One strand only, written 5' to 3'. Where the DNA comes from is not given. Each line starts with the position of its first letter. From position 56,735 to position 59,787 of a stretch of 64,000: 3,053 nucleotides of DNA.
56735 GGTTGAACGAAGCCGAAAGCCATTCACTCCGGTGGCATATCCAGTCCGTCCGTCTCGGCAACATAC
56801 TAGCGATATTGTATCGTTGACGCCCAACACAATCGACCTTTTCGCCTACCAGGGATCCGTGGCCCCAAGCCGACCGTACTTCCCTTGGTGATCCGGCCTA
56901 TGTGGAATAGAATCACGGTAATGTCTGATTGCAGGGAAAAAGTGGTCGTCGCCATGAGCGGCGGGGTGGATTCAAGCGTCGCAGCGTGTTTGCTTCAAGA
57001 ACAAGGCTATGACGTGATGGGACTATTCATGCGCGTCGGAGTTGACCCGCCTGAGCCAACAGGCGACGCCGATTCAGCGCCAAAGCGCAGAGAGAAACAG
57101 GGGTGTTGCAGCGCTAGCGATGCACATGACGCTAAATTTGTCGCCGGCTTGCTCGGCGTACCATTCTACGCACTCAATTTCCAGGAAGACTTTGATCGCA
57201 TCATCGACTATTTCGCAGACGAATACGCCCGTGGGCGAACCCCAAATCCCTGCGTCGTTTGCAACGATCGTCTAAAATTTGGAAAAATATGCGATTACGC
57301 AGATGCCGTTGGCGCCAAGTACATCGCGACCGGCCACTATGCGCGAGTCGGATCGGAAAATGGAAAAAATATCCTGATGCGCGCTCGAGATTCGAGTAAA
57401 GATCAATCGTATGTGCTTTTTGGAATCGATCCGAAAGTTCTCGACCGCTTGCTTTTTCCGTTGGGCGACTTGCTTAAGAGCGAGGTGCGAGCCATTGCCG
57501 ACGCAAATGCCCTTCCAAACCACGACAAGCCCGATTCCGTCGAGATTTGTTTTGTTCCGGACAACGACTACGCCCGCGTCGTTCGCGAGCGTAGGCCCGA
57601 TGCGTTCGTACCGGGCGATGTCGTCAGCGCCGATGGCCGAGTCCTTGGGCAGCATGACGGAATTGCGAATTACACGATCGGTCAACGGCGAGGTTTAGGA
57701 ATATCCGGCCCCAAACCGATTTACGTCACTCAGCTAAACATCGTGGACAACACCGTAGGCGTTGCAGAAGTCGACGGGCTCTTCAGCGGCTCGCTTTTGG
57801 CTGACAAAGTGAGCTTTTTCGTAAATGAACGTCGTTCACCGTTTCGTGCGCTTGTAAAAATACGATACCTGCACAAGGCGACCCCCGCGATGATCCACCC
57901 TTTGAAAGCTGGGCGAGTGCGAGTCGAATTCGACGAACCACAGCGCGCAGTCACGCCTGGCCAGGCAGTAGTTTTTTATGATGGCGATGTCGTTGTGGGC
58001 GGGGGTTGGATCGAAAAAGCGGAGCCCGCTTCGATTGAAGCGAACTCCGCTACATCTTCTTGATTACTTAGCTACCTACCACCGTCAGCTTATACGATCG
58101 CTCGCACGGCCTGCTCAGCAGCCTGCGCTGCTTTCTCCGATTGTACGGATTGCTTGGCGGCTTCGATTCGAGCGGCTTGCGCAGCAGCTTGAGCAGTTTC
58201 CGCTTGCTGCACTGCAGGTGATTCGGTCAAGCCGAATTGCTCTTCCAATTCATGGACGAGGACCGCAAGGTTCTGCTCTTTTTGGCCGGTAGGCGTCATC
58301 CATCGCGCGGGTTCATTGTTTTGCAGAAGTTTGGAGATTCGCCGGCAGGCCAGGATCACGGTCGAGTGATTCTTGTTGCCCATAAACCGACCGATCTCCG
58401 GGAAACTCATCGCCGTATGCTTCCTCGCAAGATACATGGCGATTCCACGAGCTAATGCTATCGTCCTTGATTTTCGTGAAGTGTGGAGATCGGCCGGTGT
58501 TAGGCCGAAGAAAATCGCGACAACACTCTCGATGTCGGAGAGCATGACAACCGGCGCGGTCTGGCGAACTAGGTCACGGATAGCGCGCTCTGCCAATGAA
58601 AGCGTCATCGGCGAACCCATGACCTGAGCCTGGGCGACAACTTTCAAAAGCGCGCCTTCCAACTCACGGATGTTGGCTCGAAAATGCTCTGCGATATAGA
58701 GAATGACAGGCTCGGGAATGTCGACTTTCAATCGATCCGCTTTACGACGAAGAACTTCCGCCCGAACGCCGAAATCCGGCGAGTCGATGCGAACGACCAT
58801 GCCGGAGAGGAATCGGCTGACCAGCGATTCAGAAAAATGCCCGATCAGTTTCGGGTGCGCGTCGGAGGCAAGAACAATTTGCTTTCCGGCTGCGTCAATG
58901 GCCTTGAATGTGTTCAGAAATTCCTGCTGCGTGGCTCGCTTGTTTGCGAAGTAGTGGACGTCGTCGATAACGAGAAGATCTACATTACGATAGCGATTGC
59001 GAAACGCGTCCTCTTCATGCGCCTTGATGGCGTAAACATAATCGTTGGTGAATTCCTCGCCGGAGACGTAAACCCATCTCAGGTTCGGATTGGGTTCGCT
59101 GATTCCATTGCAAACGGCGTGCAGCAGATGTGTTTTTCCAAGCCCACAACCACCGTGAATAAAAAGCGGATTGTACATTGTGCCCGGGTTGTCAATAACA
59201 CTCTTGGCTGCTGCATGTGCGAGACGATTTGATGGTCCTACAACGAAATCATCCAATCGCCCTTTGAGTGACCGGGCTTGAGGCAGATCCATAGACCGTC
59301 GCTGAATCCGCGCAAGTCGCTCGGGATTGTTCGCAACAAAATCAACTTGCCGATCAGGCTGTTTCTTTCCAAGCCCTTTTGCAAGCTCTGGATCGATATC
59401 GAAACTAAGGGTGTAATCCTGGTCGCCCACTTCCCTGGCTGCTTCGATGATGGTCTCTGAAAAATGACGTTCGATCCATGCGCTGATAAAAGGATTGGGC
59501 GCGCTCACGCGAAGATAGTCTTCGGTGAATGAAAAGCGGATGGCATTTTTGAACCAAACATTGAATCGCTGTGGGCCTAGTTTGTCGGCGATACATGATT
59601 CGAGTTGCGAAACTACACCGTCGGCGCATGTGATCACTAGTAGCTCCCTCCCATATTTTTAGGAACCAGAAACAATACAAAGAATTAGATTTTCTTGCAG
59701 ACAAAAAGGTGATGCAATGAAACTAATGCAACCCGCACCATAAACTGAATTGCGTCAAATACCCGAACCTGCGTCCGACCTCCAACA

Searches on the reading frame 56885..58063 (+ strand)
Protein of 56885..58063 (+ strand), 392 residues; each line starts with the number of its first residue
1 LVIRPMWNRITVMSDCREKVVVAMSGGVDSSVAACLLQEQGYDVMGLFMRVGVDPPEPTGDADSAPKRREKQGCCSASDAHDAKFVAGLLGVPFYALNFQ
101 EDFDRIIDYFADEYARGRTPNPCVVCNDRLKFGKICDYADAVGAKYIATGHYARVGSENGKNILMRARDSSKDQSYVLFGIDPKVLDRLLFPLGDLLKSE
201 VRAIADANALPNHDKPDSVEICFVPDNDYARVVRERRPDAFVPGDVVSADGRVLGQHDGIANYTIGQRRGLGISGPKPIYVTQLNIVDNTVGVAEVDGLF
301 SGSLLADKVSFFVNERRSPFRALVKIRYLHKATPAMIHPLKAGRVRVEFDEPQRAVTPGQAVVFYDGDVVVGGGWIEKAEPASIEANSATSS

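Call 70: search_protein_families(library=pfam, proteins=[window:56885-58063:+], max_evalue=0.001)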
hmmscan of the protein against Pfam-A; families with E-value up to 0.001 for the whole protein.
window:56885-58063:+ (392 aa): 6 families
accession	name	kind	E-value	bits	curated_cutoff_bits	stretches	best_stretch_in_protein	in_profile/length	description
PF03054.22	tRNA_Me_trans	-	1.2e-68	231.2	20.6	1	18-225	1-201/202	tRNA methyl transferase HUP domain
PF20258.4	tRNA_Me_trans_C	-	1.6e-20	73.7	20.6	1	303-376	3-77/77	Aminomethyltransferase beta-barrel domain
PF20259.3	tRNA_Me_trans_M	-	4.1e-17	61.9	27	1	240-294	11-65/66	tRNA methyl transferase PRC-barrel domain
PF02540.23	NAD_synthase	-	3.1e-05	23.7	21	1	14-49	15-52/242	NAD synthase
PF00764.25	Arginosuc_synth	-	0.00017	22.1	27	1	19-75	1-54/162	Arginosuccinate synthase N-terminal HUP domain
PF02568.20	ThiI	-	0.00085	19.4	20.5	0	17-51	3-37/197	Thiamine biosynthesis protein (ThiI)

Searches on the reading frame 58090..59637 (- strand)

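Call 70: search_protein_families(library=pfam, proteins=[window:58090-59637:-], max_evalue=0.001)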
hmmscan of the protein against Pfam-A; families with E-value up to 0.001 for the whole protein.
window:58090-59637:- (515 aa): 5 families
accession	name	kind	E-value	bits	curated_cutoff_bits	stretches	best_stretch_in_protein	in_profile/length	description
PF00308.24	Bac_DnaA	-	4.9e-55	186.6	23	1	128-282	7-161/162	Bacterial DnaA ATPAse domain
PF08299.17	Bac_DnaA_C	-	4.2e-24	84.8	31.5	1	368-434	3-69/69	Bacterial dnaA protein helix-turn-helix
PF11638.13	DnaA_N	-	1.5e-09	37.8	24.6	1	16-68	11-64/65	DnaA N-terminal domain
PF00004.35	AAA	-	1.6e-08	35.5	21.2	1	159-261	2-110/131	ATPase family associated with various cellular activities (AAA)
PF01637.24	ATPase_2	-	7.2e-05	23.1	33.2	1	154-280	19-139/225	ATPase domain predominantly from Archaea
